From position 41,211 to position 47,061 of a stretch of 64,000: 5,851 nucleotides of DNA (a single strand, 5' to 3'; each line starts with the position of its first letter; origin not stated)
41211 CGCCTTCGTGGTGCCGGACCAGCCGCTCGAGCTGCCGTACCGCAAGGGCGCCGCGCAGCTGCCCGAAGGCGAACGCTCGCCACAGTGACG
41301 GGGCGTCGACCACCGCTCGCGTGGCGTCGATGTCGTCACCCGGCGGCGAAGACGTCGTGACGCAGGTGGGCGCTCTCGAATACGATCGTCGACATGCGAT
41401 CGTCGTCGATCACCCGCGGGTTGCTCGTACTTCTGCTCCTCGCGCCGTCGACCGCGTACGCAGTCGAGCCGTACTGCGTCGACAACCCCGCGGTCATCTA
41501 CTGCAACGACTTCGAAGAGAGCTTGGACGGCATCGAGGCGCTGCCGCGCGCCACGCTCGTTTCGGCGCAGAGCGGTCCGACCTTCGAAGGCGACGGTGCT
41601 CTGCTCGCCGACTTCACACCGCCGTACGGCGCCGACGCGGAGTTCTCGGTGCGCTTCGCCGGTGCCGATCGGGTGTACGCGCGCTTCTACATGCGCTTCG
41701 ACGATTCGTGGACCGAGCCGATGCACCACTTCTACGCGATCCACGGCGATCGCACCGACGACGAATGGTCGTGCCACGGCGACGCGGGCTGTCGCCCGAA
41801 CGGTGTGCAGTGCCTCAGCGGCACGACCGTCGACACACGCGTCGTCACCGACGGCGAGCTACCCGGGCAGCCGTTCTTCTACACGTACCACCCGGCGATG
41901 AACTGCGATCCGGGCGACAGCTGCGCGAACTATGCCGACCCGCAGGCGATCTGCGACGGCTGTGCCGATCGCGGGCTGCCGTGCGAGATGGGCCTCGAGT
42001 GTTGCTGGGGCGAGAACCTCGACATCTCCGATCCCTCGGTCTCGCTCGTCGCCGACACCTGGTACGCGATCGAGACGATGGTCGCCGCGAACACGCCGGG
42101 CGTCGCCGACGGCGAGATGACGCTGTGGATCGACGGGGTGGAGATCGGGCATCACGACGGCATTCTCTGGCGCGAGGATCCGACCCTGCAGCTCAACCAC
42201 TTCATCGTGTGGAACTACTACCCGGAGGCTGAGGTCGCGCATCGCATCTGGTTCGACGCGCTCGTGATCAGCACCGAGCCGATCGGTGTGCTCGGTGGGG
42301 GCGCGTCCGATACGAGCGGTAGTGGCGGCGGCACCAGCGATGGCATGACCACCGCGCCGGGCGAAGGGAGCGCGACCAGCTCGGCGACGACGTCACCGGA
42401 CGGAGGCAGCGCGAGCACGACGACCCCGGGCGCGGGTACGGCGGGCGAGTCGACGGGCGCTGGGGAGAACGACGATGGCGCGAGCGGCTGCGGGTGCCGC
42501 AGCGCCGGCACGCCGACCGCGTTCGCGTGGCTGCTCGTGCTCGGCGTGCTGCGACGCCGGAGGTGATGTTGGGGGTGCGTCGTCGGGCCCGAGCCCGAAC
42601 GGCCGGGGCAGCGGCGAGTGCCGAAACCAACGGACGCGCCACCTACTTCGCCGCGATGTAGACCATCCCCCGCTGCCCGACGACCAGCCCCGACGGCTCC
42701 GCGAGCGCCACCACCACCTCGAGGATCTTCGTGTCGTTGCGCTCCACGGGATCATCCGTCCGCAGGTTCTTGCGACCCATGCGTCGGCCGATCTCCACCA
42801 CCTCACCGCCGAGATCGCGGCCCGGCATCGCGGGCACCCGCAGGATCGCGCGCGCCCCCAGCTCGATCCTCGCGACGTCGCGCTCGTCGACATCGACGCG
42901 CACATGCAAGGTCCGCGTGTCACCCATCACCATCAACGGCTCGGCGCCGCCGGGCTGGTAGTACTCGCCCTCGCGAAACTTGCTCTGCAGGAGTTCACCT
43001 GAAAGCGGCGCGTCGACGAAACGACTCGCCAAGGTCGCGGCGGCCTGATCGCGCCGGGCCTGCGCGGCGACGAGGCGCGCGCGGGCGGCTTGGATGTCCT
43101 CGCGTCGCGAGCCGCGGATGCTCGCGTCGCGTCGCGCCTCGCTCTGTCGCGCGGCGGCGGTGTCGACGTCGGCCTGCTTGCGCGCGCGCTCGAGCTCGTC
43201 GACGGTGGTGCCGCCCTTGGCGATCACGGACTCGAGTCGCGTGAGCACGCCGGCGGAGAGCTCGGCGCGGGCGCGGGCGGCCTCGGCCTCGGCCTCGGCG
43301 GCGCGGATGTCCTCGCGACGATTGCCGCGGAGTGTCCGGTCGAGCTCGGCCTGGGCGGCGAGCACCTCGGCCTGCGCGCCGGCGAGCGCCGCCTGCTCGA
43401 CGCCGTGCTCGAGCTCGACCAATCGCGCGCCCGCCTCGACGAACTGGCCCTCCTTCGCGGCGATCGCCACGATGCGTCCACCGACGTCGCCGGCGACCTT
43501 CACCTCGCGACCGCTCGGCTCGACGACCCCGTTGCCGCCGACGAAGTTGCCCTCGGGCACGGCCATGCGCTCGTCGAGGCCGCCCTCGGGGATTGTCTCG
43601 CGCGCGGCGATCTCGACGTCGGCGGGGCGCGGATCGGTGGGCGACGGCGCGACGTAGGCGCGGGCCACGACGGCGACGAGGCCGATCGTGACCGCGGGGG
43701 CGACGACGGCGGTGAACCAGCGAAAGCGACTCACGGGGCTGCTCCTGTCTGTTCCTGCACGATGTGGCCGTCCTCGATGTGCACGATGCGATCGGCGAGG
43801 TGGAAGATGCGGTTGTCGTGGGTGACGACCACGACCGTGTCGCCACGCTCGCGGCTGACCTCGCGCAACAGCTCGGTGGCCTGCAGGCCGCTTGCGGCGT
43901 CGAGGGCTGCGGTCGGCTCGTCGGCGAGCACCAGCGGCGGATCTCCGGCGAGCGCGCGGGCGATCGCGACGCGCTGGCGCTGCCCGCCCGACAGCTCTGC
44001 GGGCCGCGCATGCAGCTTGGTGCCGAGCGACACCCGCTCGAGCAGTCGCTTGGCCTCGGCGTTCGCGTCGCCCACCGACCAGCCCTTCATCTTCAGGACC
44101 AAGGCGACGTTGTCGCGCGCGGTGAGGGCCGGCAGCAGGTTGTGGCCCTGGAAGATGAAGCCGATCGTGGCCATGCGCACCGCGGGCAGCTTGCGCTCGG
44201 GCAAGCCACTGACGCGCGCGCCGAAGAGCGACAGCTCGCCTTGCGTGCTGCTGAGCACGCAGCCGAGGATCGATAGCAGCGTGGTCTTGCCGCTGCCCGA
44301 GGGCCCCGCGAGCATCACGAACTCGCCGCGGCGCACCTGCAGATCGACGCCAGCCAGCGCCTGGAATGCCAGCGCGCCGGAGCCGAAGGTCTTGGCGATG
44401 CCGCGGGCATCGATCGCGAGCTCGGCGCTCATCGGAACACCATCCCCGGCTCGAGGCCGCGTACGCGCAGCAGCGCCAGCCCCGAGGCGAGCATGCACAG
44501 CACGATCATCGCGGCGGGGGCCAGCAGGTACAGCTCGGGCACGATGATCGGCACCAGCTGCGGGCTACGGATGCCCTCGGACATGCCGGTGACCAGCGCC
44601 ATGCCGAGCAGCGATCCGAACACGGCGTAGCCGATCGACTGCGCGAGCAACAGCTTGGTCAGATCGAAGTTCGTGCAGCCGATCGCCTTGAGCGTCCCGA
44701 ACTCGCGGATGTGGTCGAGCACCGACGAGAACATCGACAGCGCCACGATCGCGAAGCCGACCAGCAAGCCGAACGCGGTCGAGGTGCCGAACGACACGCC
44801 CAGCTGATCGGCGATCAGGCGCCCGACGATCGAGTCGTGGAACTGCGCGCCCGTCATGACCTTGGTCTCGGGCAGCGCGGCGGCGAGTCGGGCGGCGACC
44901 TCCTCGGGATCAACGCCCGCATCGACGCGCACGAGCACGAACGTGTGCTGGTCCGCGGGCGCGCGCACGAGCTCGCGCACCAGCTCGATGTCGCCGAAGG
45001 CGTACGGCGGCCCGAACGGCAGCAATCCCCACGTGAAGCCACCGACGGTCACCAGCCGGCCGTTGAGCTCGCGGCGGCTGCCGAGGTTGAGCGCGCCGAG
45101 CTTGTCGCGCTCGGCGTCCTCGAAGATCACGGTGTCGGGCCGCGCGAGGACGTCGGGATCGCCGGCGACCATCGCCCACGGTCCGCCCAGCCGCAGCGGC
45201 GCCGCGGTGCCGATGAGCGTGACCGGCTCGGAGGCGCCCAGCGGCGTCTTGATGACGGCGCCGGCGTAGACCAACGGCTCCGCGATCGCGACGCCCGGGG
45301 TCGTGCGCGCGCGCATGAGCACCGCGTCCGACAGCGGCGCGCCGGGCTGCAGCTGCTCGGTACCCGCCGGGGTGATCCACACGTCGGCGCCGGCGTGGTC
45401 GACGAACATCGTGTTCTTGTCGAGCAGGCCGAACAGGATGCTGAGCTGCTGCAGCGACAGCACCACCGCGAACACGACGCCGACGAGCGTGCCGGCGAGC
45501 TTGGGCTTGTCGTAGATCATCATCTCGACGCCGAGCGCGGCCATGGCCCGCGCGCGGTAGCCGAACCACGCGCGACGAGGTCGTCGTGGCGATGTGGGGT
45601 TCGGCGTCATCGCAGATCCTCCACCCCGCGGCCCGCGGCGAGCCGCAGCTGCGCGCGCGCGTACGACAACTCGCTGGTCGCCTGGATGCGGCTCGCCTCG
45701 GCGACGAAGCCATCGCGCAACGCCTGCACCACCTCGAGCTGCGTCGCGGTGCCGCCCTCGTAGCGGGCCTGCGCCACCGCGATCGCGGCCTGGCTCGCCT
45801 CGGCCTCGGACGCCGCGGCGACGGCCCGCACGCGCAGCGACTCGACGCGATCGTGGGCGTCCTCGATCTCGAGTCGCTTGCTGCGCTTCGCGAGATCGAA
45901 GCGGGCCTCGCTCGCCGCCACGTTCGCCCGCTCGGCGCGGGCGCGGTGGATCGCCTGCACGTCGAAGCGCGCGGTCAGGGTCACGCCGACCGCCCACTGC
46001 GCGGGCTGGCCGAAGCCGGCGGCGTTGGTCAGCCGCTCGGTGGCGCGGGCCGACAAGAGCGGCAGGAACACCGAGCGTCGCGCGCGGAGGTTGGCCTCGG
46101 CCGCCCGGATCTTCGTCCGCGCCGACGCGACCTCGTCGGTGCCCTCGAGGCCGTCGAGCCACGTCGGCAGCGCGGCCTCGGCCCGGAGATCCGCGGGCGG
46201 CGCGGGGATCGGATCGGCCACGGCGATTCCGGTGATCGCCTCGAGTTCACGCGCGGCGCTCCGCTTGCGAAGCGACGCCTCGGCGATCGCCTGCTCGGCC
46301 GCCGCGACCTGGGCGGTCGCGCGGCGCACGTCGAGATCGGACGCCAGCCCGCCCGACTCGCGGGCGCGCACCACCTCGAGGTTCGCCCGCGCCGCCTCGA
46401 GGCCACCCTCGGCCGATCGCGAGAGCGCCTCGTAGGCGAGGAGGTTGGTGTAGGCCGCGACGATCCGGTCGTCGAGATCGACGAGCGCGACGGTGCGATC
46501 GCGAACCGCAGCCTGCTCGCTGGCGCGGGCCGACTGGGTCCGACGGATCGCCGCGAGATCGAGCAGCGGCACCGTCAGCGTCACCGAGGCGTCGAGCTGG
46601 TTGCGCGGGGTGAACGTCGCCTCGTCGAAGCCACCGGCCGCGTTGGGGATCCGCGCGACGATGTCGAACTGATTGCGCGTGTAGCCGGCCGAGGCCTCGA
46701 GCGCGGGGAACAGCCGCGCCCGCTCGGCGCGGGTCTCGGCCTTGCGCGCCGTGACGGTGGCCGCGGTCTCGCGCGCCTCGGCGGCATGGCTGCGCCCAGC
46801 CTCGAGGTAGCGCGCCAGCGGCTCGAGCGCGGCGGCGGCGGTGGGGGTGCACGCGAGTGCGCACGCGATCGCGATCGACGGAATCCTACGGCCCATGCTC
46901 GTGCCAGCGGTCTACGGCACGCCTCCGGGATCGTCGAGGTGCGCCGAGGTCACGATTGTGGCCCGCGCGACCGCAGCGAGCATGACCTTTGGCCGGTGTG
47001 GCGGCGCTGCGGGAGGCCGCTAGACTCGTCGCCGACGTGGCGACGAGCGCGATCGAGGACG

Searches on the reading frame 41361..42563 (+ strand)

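Call 44: search_protein_families(library=pfam, proteins=[window:41361-42563:+], max_evalue=0.0001)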
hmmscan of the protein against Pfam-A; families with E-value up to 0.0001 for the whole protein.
window:41361-42563:+ (401 aa): 1 family
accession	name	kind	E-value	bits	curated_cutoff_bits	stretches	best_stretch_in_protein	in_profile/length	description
PF21294.4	Polysacc_lyase_14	-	9.8e-05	22.6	27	0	221-283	129-191/215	Polysaccharide lyase 14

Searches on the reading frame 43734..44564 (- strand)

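Call 44: search_protein_families(library=pfam, proteins=[window:43734-44564:-], max_evalue=0.0001)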
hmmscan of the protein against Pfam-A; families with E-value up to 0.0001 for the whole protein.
window:43734-44564:- (277 aa): 4 families
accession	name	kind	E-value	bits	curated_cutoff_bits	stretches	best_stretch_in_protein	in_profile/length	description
PF00005.33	ABC_tran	-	5.1e-31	108.5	25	1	71-219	2-137/137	ABC transporter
PF02463.25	SMC_N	-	1.7e-09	37.9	40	1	80-264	24-212/220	RecF/RecN/SMC N terminal domain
PF13304.12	AAA_21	-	7.2e-06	26.7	27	0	82-117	1-39/304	AAA domain, putative AbiEii toxin, Type IV TA system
PF13481.12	AAA_25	-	7.3e-05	22.9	27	0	78-110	31-61/195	AAA domain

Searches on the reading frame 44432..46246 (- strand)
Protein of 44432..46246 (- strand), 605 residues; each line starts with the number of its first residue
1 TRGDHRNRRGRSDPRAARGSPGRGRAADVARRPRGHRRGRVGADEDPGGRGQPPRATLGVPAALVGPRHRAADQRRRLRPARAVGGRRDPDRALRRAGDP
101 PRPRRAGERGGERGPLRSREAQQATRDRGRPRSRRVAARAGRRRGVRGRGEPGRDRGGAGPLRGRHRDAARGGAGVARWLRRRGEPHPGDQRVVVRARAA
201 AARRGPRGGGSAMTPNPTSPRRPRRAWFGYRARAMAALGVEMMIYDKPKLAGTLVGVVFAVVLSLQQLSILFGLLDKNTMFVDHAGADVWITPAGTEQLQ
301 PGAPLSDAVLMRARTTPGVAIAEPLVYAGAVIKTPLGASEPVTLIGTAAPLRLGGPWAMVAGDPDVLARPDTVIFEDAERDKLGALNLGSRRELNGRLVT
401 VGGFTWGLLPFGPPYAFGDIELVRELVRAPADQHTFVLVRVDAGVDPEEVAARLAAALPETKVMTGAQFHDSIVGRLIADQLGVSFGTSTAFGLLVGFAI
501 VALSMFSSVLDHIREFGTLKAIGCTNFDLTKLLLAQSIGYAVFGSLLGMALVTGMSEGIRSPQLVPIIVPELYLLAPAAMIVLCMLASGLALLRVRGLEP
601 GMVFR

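Call 44: search_protein_families(library=pfam, proteins=[window:44432-46246:-], max_evalue=0.0001)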
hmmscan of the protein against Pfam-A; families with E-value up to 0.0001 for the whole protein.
window:44432-46246:- (605 aa): 2 families
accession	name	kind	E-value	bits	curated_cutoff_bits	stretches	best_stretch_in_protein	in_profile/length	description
PF02687.27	FtsX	-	4e-13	49.9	25.5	1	491-600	5-120/120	FtsX-like permease C-terminal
PF12704.14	MacB_PCD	-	1.2e-09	39.3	27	1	252-456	3-206/207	MacB-like periplasmic core domain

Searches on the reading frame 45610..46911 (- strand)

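Call 46: search_protein_families(library=pfam, proteins=[window:45610-46911:-], max_evalue=0.0001)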
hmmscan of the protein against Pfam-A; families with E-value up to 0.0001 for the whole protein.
window:45610-46911:- (434 aa): 1 family
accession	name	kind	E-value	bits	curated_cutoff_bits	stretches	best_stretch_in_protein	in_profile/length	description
PF02321.23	OEP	-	6.3e-31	108.1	22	2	260-427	14-187/187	Outer membrane efflux protein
